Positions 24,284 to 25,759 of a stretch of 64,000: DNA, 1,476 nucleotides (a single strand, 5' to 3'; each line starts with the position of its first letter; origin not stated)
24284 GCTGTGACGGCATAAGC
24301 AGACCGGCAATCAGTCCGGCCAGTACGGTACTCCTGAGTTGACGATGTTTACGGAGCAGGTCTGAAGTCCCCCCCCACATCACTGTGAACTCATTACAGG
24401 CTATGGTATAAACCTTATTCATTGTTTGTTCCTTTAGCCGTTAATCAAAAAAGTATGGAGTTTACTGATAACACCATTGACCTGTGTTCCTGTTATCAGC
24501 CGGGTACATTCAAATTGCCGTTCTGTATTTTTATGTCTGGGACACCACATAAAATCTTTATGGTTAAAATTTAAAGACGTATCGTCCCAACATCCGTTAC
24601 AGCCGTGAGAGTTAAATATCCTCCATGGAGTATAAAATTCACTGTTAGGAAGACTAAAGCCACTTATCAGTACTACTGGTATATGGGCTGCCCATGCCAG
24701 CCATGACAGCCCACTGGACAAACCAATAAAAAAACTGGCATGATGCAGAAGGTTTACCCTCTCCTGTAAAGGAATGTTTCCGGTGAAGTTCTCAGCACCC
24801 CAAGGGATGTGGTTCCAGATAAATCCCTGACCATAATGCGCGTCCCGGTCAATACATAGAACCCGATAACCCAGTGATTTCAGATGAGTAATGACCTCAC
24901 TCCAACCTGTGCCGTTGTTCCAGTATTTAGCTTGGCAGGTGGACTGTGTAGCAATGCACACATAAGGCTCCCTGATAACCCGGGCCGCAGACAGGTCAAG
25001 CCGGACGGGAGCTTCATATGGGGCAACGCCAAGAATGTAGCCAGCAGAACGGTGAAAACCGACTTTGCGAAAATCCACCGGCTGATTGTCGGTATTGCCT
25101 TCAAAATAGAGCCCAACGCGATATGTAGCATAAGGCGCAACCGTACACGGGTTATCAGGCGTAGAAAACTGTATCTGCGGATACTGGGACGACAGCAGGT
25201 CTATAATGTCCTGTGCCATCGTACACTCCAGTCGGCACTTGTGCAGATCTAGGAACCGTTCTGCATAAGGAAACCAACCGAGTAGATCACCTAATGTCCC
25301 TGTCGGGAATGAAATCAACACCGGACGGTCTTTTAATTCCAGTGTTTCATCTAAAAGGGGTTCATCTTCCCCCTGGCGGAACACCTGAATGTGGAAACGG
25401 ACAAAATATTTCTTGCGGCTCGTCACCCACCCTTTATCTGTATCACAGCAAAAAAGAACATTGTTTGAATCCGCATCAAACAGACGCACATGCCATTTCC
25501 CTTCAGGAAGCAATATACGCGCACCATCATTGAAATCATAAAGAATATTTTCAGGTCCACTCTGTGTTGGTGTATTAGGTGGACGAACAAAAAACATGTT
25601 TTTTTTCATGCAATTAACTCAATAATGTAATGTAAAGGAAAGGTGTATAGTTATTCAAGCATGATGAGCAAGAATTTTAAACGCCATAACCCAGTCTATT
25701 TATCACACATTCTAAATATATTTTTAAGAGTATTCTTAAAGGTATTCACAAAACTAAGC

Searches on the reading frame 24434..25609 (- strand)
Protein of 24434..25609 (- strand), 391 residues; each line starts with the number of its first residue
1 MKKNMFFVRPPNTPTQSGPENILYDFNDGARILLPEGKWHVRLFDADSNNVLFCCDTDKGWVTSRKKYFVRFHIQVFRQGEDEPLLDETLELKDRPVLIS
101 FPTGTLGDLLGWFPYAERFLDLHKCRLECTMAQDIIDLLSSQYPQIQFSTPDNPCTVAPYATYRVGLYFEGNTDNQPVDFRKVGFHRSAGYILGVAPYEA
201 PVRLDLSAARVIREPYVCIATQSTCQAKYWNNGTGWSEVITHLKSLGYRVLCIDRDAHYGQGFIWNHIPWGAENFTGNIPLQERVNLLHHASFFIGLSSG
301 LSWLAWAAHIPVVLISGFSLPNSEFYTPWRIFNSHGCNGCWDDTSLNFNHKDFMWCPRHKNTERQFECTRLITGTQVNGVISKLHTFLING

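Call 5: search_protein_families(library=pfam, proteins=[window:24434-25609:-], max_evalue=0.01)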
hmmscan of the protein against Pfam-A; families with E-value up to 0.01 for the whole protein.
window:24434-25609:- (391 aa): 2 families
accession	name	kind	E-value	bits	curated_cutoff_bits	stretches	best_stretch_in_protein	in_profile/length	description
PF21129.3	TibC_1st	-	4.3e-30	104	27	1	18-80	1-63/63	Glycosyltransferase TibC, N-terminal domain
PF01075.23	Glyco_transf_9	-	1.5e-09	38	22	1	212-318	103-211/247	Glycosyltransferase family 9 (heptosyltransferase)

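Call 24: search_solved_structures(query=window:24434-25609:-, max_evalue=0.001)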
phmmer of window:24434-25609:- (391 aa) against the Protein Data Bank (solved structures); distinct sequences matched with E-value up to 0.001: 2.
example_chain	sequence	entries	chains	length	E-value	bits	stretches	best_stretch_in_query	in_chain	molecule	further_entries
4rb4_K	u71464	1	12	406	1.8e-248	827.5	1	3-388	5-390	Glycosyltransferase tibC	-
4rap_A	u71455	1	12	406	4.1e-247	823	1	3-388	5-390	Glycosyltransferase TibC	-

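Call 26: search_solved_structures(query=window:24434-25609:-, max_evalue=1e-100, show_alignments=1)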
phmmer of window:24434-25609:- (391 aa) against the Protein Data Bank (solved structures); distinct sequences matched with E-value up to 1e-100: 2.
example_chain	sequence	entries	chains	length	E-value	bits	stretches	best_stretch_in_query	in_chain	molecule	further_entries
4rb4_K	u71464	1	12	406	1.8e-248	827.5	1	3-388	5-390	Glycosyltransferase tibC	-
4rap_A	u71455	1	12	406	4.1e-247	823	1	3-388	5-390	Glycosyltransferase TibC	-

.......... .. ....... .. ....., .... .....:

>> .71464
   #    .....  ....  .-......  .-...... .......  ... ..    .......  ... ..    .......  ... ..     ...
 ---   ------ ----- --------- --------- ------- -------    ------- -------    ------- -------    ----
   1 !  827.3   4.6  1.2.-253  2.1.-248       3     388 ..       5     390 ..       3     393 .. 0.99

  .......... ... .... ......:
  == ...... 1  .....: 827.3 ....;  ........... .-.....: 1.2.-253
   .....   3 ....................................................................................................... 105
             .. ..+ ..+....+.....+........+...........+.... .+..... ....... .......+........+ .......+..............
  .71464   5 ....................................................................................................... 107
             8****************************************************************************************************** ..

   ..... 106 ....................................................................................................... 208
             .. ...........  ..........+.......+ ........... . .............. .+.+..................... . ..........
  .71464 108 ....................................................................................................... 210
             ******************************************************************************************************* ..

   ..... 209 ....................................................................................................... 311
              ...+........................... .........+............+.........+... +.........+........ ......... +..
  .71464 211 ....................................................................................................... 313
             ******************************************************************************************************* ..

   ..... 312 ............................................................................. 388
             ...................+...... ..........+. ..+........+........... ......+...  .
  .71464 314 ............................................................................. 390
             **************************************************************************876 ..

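Call 43: search_protein_families(library=ncbifam, proteins=[window:24434-25609:-], max_evalue=0.00001)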
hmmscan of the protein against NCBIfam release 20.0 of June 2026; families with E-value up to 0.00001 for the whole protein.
window:24434-25609:- (391 aa): 1 family
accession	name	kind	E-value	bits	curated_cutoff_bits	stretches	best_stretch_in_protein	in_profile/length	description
TIGR04414.1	hepto_Aah_TibC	equivalog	7e-182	604.4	200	1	12-383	2-373/374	autotransporter strand-loop-strand O-heptosyltransferase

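Call 49: find_encoding_contigs(protein=window:24434-25609:-, flank=5000, max_places=10)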
Protein window:24434-25609:- (391 aa): 23 contigs read that carry it; 9 places shown.
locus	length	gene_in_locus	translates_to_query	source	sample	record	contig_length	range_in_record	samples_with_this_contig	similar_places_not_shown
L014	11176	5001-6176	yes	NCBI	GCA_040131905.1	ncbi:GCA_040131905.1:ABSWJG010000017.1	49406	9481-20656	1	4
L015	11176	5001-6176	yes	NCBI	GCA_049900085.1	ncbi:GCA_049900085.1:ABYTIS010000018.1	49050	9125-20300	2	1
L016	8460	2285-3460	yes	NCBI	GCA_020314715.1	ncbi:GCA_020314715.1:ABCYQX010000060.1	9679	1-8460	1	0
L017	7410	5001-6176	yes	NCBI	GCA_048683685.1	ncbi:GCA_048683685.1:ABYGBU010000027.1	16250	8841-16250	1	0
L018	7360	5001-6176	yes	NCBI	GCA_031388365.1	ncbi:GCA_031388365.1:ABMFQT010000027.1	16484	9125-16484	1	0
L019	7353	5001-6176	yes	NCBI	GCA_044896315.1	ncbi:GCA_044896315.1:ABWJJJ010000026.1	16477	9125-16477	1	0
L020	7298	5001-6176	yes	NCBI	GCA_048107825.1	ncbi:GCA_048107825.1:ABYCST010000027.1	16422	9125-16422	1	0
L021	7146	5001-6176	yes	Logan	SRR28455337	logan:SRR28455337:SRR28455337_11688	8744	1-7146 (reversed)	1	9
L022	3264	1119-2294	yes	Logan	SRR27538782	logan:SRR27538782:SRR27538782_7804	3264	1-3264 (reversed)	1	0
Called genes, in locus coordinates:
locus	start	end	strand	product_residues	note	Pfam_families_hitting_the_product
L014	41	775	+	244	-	PF12833:HTH_18, PF00165:HTH_AraC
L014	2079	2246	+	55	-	PF06069:PerC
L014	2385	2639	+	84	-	-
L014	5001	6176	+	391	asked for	PF21129:TibC_1st, PF01075:Glyco_transf_9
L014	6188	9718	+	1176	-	PF16168:AIDA, PF03212:Pertactin, PF03797:Autotransporter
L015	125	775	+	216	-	PF12833:HTH_18, PF00165:HTH_AraC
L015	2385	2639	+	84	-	-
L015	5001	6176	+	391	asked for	PF21129:TibC_1st, PF01075:Glyco_transf_9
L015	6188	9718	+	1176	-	PF16168:AIDA, PF03212:Pertactin, PF03797:Autotransporter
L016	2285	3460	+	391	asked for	PF21129:TibC_1st, PF01075:Glyco_transf_9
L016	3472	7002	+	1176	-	PF16168:AIDA, PF03212:Pertactin, PF03797:Autotransporter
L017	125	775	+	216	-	PF12833:HTH_18, PF00165:HTH_AraC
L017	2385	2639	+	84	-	-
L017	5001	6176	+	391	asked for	PF21129:TibC_1st, PF01075:Glyco_transf_9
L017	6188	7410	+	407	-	?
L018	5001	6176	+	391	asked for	PF21129:TibC_1st, PF01075:Glyco_transf_9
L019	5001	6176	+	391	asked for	PF21129:TibC_1st, PF01075:Glyco_transf_9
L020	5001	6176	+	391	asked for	PF21129:TibC_1st, PF01075:Glyco_transf_9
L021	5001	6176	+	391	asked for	PF21129:TibC_1st, PF01075:Glyco_transf_9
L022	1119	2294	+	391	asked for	PF21129:TibC_1st, PF01075:Glyco_transf_9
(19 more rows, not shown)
